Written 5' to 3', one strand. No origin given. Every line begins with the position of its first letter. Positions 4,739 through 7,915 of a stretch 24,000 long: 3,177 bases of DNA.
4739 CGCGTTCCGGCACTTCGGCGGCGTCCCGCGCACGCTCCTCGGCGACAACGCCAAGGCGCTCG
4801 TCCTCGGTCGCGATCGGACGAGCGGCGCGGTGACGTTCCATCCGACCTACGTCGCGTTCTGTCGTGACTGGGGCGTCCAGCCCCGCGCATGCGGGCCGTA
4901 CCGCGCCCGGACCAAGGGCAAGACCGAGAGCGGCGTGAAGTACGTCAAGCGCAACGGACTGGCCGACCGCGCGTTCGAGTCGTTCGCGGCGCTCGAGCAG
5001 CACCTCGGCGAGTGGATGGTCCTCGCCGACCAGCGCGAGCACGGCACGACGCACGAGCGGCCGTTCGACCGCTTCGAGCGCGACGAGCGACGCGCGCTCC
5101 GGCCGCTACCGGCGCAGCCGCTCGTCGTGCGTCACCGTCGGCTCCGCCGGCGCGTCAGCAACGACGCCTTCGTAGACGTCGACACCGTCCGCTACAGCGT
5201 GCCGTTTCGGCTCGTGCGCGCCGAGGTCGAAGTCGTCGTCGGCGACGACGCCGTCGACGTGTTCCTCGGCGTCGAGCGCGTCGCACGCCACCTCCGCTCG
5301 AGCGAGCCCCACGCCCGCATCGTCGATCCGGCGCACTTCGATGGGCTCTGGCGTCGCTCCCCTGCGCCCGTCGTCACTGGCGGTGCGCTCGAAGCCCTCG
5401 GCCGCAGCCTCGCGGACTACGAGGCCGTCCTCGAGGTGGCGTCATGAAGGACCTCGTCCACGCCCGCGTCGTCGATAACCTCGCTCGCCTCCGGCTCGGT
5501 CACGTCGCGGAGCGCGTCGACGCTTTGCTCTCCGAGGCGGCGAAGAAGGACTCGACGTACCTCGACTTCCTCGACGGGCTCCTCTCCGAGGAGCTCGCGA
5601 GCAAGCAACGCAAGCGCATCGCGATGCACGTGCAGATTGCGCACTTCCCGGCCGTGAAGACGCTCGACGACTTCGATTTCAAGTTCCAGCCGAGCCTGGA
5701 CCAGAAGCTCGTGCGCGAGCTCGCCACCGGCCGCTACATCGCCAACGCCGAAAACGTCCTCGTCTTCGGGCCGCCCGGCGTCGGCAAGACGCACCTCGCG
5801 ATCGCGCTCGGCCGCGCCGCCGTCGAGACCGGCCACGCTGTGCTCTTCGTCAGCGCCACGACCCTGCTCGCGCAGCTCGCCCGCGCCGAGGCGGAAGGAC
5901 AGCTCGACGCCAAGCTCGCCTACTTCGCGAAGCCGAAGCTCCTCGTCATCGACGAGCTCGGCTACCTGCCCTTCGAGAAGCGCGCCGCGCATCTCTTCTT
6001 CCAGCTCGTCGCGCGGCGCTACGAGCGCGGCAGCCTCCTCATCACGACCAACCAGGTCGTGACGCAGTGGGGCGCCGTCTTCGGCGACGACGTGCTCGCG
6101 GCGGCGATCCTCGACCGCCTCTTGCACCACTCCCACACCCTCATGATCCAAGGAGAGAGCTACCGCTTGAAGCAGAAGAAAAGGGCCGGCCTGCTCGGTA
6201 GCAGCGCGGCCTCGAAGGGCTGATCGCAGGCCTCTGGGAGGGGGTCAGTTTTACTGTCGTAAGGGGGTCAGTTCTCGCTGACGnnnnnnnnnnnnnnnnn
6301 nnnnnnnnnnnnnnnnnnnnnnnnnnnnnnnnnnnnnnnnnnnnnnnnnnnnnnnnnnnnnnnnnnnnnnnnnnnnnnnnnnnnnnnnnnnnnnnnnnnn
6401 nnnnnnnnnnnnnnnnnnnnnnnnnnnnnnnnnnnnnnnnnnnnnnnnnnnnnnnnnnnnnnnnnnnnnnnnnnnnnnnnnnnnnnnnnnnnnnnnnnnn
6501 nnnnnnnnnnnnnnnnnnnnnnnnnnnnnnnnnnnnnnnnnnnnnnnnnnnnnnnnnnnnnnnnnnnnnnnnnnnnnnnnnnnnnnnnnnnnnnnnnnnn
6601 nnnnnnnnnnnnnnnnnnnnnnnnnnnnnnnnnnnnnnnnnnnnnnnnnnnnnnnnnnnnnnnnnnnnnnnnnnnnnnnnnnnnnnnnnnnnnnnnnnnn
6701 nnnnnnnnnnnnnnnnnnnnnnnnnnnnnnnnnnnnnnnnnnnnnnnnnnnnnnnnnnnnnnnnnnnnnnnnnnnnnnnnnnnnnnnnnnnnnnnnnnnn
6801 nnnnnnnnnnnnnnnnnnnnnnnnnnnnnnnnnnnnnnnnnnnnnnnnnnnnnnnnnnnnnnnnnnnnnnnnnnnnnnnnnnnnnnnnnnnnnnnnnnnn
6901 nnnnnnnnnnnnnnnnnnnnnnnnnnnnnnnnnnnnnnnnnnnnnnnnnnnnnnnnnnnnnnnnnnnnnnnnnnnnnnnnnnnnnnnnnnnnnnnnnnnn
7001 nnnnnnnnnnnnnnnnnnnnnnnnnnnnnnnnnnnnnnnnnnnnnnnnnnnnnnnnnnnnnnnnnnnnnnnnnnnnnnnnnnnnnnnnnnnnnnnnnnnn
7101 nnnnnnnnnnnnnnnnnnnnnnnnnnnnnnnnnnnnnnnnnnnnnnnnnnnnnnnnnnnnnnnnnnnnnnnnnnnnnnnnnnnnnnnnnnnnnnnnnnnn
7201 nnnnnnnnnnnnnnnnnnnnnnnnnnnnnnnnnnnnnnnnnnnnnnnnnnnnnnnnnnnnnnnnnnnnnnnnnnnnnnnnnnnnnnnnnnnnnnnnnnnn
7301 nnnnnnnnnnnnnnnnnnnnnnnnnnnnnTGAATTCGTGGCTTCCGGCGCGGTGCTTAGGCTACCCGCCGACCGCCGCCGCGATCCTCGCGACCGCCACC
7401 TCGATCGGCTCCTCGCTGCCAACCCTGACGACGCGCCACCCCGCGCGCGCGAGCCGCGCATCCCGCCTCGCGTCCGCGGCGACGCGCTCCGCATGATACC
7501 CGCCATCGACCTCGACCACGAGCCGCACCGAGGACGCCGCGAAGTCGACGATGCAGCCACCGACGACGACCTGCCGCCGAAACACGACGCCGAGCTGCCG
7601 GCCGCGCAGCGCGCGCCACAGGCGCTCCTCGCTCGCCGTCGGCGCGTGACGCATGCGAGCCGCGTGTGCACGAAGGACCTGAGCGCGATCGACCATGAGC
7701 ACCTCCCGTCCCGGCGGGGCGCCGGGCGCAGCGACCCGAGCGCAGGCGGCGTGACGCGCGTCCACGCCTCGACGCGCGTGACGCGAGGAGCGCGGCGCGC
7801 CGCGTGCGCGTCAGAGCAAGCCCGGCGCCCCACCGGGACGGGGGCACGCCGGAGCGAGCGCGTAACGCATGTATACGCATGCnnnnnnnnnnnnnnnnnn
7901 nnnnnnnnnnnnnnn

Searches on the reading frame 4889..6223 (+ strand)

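Call 12: search_protein_families(library=pfam, proteins=[window:4889-6223:+], max_evalue=0.01)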
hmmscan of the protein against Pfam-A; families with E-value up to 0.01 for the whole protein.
window:4889-6223:+ (444 aa): 10 families
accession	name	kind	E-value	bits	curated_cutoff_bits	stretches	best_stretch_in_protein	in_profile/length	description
PF01695.23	IstB_IS21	-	5.4e-86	288.4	24.1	1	198-432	3-237/238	IstB-like ATP binding protein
PF00308.24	Bac_DnaA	-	1.5e-06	28.9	23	1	287-386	34-135/162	Bacterial DnaA ATPAse domain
PF00004.35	AAA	-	2.3e-06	28.5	21.2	1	290-360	1-69/131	ATPase family associated with various cellular activities (AAA)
PF13191.12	AAA_16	-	2.1e-05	25.5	32.6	1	283-363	24-111/167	AAA ATPase domain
PF13481.12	AAA_25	-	0.00075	19.6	27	1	280-320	26-65/195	AAA domain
PF05496.18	RuvB_N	-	0.0018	18.5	27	1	285-358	31-94/159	Holliday junction DNA helicase RuvB P-loop domain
PF13401.12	AAA_22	-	0.0022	18.8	27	0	287-323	5-41/130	AAA domain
PF13604.12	AAA_30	-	0.0022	18.2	27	1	289-361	20-101/191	AAA domain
PF20720.3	nSTAND3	-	0.0043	17.2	27.2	1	286-326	16-56/155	Novel STAND NTPase 3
PF02562.22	PhoH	-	0.0086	16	27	0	284-318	16-50/205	PhoH-like protein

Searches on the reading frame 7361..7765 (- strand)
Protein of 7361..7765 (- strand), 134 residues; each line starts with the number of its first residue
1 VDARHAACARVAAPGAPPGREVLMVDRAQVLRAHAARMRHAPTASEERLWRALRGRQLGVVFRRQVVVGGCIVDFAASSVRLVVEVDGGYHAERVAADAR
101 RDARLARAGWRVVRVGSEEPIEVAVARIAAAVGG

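Call 16: search_protein_families(library=pfam, proteins=[window:7361-7765:-], max_evalue=0.01)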
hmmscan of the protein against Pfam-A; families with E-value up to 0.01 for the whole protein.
window:7361-7765:- (134 aa): 3 families
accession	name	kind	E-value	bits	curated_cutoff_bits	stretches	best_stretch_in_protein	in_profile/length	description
PF04480.18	DUF559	-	2.6e-25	88.8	20.6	1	32-119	4-92/109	Protein of unknown function (DUF559)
PF18741.7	MTES_1575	-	9.2e-07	29.3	38.2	1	50-118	6-79/96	REase_MTES_1575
PF22552.1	TY-Chap3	-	0.00061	20.9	27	1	68-123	32-89/117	T3SS (YopN, CesT) and YbjN peptide-binding chaperone 3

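Call 88: search_solved_structures(query=window:7361-7699:-, max_evalue=1)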
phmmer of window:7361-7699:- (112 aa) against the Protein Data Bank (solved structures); distinct sequences matched with E-value up to 1: 3.
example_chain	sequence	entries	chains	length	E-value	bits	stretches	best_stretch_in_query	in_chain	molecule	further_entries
3hrl_A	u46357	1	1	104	1.2e-12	51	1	19-100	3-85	Endonuclease-Like Protein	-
3r3p_A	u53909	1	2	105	0.24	14.7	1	35-98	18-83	Mobile intron protein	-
1hxh_A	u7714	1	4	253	0.68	13.3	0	33-101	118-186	3BETA/17BETA-HYDROXYSTEROID DEHYDROGENASE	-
